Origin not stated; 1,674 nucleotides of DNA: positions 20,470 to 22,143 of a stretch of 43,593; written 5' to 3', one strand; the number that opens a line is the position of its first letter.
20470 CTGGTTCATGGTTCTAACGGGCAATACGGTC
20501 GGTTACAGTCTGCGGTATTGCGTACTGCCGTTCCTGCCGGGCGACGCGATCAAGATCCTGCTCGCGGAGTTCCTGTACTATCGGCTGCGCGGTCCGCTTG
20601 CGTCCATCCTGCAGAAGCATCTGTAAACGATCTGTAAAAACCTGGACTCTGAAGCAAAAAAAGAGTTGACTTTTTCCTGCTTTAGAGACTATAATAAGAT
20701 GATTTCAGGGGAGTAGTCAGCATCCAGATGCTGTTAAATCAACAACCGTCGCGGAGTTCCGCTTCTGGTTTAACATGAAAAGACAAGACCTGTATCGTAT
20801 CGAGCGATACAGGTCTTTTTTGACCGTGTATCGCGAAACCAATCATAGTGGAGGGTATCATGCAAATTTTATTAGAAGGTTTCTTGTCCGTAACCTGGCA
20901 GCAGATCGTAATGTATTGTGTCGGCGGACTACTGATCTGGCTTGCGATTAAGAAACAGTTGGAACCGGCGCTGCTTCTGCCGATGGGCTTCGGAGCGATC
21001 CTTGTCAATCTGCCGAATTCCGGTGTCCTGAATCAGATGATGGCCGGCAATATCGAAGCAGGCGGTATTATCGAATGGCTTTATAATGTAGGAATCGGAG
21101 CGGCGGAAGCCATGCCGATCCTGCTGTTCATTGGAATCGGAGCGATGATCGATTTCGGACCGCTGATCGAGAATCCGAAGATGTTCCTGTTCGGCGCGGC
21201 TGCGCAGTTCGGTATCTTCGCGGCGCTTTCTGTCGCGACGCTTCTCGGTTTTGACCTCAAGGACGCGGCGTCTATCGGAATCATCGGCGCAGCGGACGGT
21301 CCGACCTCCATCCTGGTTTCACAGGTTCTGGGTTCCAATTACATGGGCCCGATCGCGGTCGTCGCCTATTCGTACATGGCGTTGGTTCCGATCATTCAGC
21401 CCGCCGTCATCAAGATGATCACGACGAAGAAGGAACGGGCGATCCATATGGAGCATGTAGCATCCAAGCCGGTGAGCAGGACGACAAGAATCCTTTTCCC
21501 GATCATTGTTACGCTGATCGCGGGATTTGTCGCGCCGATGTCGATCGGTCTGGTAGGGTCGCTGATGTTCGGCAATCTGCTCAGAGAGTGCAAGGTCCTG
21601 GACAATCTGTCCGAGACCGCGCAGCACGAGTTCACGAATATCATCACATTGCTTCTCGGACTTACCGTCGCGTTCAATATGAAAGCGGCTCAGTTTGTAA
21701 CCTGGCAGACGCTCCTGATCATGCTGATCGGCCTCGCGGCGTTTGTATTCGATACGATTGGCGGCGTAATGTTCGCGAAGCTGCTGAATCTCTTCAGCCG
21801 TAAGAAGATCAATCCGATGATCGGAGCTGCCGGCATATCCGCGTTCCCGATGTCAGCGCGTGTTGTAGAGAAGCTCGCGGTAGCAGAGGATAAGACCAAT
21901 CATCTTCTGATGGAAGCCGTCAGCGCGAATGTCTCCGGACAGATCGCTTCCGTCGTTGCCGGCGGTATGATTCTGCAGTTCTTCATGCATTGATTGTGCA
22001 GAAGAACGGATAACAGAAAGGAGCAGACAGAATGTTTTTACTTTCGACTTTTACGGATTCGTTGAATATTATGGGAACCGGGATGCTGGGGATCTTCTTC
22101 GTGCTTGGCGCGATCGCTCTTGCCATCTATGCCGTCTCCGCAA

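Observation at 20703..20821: yybP-ykoY (Mn2+)-like riboswitch variant with a mutually exclusive terminator, controlling a Na+-translocating decarboxylase instead of a Mn2+ exporter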

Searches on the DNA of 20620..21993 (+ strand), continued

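Call 61: search_with_rna_model(model_id=R1, sources=[L081, L082, L083, L084, L085, L086, L087, L088, L089, L090, L091, L092, L093, L094, L095, L096, L097, L098, L099, L100, L101, L102, L103, L104, L105, L106, L107, L108, L109, L110, L111, L112, L113, L114, L115, L116, L117, L118, L119, L120, L121, L122, L123, L124, L125, L126, L127, L128, L129, L130, L131, L132, L133, L134, L135, L136, L137, L138, L139, L140, L141, L142, L143, L144, L145, L146, L147, L148, L149, L150, L151, L152, L153, L154, L155, L156, L157, L158, L159, L160, window], max_evalue=0.01, make_alignment=true)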
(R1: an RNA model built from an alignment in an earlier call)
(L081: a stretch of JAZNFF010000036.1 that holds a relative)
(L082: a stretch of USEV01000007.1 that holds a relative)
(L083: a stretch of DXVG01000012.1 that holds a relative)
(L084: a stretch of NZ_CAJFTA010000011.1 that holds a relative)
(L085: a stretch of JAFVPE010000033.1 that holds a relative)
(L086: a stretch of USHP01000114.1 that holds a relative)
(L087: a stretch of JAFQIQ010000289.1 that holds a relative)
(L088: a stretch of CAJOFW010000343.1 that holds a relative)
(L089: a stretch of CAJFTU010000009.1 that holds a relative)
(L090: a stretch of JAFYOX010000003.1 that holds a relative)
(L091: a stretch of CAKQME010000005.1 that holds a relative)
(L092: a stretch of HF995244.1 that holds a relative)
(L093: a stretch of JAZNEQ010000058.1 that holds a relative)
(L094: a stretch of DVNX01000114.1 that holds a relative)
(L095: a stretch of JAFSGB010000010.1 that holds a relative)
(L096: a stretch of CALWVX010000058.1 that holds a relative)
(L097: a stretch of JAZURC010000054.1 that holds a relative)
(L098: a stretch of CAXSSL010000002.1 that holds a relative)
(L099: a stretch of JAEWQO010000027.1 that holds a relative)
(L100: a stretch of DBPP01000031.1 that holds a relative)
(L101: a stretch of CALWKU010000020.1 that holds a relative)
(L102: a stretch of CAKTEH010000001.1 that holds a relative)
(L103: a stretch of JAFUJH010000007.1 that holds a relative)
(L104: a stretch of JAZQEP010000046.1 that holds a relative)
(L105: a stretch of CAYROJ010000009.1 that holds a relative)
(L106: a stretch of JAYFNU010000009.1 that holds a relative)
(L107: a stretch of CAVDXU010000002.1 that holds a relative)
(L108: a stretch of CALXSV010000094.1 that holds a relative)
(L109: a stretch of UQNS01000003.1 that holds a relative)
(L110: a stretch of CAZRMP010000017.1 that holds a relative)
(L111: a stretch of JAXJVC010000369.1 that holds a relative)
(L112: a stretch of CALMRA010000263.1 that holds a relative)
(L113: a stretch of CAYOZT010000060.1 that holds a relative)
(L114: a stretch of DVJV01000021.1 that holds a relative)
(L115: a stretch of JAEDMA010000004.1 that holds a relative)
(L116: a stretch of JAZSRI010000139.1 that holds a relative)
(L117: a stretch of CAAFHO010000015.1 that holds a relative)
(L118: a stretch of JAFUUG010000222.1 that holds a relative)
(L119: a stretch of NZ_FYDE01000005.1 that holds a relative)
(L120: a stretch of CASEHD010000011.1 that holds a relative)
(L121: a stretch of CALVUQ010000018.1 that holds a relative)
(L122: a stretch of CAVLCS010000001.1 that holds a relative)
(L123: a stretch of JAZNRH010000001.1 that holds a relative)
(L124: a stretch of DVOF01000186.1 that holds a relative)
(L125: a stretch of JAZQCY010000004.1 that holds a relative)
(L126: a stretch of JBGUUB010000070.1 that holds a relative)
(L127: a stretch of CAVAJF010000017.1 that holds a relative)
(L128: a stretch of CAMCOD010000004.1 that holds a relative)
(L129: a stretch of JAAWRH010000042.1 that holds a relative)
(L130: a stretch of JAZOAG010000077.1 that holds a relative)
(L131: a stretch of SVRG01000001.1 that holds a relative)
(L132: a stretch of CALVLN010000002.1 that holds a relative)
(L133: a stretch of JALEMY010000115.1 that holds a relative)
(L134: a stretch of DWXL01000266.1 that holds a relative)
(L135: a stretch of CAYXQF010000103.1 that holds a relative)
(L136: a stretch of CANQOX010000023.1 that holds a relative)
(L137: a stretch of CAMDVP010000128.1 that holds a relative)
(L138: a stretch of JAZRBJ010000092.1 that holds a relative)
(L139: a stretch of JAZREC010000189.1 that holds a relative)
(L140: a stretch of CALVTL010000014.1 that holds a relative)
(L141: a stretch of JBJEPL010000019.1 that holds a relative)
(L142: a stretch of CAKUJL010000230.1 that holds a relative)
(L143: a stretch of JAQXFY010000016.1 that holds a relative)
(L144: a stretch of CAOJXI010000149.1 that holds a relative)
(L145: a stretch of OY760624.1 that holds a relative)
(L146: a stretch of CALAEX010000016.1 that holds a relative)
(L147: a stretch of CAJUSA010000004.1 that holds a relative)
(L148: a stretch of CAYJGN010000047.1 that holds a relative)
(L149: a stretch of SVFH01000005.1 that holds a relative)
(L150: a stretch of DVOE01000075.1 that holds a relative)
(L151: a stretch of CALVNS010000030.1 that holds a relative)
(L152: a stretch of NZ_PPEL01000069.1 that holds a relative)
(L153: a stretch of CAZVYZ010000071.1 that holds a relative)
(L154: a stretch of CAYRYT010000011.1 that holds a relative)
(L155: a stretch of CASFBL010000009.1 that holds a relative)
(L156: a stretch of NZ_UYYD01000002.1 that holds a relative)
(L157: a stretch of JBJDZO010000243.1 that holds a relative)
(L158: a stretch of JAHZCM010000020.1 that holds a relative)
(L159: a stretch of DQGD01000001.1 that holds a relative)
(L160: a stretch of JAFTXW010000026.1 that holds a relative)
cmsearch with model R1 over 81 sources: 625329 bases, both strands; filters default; matches with E-value up to 0.01: 82.
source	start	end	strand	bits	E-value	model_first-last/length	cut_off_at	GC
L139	4962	5062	-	74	4.1e-16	1-91/91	no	0.4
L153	5895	5991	+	72.3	1.2e-15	1-91/91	no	0.56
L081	151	241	-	66.7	3.6e-14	1-91/91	no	0.43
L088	1205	1309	-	66.2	4.8e-14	1-91/91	no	0.62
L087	794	882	-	63.3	2.7e-13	1-91/91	no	0.39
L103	2866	2955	-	63.3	2.8e-13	1-91/91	no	0.38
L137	3758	3847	-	59.2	3.2e-12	1-91/91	no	0.5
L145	2734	2826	+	59.2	3.4e-12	1-91/91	no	0.43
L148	4470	4564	-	58.3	5.9e-12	1-91/91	no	0.39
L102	1720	1815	-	57.7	8.3e-12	1-91/91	no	0.49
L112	1104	1191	+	57.4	9.9e-12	1-91/91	no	0.47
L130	2694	2782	-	57.3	1.1e-11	1-91/91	no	0.42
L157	6020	6124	+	56.8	1.5e-11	1-91/91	no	0.57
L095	5044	5134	-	56.7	1.5e-11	1-91/91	no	0.43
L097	2901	2994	+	56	2.4e-11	1-91/91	no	0.38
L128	1765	1853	-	55.8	2.7e-11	1-91/91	no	0.43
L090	1429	1517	+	54.9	4.5e-11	1-91/91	no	0.48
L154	3656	3744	-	54.5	5.6e-11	1-91/91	no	0.52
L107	1079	1172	+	54.2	7e-11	1-91/91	no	0.56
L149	6575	6663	-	54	7.9e-11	1-91/91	no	0.43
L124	3840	3929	-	53.4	1.1e-10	1-91/91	no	0.48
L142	2215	2302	+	53.2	1.3e-10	1-91/91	no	0.57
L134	7546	7635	-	53.2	1.3e-10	1-91/91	no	0.49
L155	3829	3916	-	52.9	1.5e-10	1-91/91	no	0.49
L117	6236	6324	+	52.8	1.6e-10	1-91/91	no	0.44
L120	842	935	+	52.7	1.8e-10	1-91/91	no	0.51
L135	5175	5266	+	52.6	1.8e-10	1-91/91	no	0.42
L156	4161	4262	+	52.6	1.9e-10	1-91/91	no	0.56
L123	3072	3158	-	52.2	2.3e-10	1-91/91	no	0.37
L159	122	211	+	52.1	2.5e-10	1-91/91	no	0.52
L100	250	338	-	51.2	4.3e-10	1-91/91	no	0.55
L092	3657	3742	+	50.9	5.3e-10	1-91/91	no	0.44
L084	5968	6059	+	50.7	5.8e-10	1-91/91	no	0.58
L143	864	953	-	50.4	7.1e-10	1-91/91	no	0.5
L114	3161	3255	-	50.1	8.6e-10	1-91/91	no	0.49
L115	7023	7113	+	49.3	1.3e-09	1-91/91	no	0.46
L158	837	926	-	49.3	1.4e-09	1-91/91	no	0.57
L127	353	441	-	49.1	1.5e-09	1-91/91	no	0.42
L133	2924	3008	+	49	1.6e-09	1-91/91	no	0.34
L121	7160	7257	-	48.9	1.7e-09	1-91/91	no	0.41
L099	676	767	-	48.6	2.1e-09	1-91/91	no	0.61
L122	438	537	+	48.1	2.8e-09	1-91/91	no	0.55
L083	4586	4671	-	47.8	3.3e-09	1-91/91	no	0.48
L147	3540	3633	+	47.8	3.5e-09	1-91/91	no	0.54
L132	1987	2082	-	47.5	4e-09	1-91/91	no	0.53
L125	5324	5410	-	47.5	4e-09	1-91/91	no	0.45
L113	2744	2829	-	47.5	4.1e-09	1-91/91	no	0.5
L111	15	101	+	47.2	4.8e-09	1-91/91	no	0.57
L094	6321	6412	-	47.1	5.1e-09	1-91/91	no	0.53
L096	1075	1164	-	47.1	5.3e-09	1-91/91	no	0.63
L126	7320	7407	+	47.1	5.3e-09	1-91/91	no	0.44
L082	396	481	-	47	5.5e-09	1-91/91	no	0.5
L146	2939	3029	+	46.4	7.9e-09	1-91/91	no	0.42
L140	4006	4093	+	46.4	8e-09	1-91/91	no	0.6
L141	7050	7143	-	45.8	1.1e-08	1-91/91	no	0.48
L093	5958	6039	-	45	1.8e-08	1-91/91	no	0.41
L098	5525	5629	+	44.7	2.2e-08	1-91/91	no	0.52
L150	3799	3883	-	44.5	2.6e-08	1-91/91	no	0.48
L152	6138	6230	-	44.2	3e-08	1-91/91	no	0.62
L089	2886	2972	+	44.1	3.1e-08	1-91/91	no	0.47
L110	298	387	+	44.1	3.2e-08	1-91/91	no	0.41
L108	3786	3878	+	44.1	3.3e-08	1-91/91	no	0.41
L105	5410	5495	+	44.1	3.3e-08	1-91/91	no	0.47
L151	416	502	+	44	3.5e-08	1-91/91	no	0.63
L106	156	249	+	43.4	4.8e-08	1-91/91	no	0.61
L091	4699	4809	+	42.6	7.8e-08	1-91/91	no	0.51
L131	832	926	-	42.2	1e-07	1-91/91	no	0.42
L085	4511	4606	-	41.4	1.7e-07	1-91/91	no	0.46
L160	2693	2779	-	41.3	1.8e-07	1-91/91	no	0.56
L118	4174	4275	-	41.1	1.9e-07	1-91/91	no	0.41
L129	6776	6880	-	40.6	2.7e-07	1-91/91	no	0.46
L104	4458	4535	+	40.1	3.6e-07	6-86/91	no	0.53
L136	609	698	+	39.9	4.1e-07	1-91/91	no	0.56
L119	4838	4937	+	39.7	4.7e-07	1-91/91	no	0.48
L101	1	80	+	39.4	5.5e-07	6-91/91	5'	0.47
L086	4654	4741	-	39.3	6.1e-07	1-91/91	no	0.57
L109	6133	6237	+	39.2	6.5e-07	1-91/91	no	0.43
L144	146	251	+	38.9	7.6e-07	1-91/91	no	0.48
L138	4223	4316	+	38.3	1.1e-06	1-91/91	no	0.5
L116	114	202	+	36.1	4e-06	1-91/91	no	0.56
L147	5655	5744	+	28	0.00058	1-91/91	no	0.57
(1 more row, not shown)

Alignment A5: 82 matches aligned to the model, 165 columns, each read 5' to 3' on its own strand. Consensus structure (alignment columns), stored with it:
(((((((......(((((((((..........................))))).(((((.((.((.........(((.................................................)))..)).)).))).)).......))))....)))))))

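Call 70: search_with_rna_model(model_id=R1, source=window, filters=off, max_evalue=1, show_alignments=1)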
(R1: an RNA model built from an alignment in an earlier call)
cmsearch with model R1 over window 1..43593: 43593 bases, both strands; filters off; matches with E-value up to 1: 2.
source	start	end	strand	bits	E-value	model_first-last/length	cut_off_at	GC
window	20703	20795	+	42.3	6.6e-09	1-91/91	no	0.45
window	15489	15555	+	13.2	0.32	9-84/91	no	0.63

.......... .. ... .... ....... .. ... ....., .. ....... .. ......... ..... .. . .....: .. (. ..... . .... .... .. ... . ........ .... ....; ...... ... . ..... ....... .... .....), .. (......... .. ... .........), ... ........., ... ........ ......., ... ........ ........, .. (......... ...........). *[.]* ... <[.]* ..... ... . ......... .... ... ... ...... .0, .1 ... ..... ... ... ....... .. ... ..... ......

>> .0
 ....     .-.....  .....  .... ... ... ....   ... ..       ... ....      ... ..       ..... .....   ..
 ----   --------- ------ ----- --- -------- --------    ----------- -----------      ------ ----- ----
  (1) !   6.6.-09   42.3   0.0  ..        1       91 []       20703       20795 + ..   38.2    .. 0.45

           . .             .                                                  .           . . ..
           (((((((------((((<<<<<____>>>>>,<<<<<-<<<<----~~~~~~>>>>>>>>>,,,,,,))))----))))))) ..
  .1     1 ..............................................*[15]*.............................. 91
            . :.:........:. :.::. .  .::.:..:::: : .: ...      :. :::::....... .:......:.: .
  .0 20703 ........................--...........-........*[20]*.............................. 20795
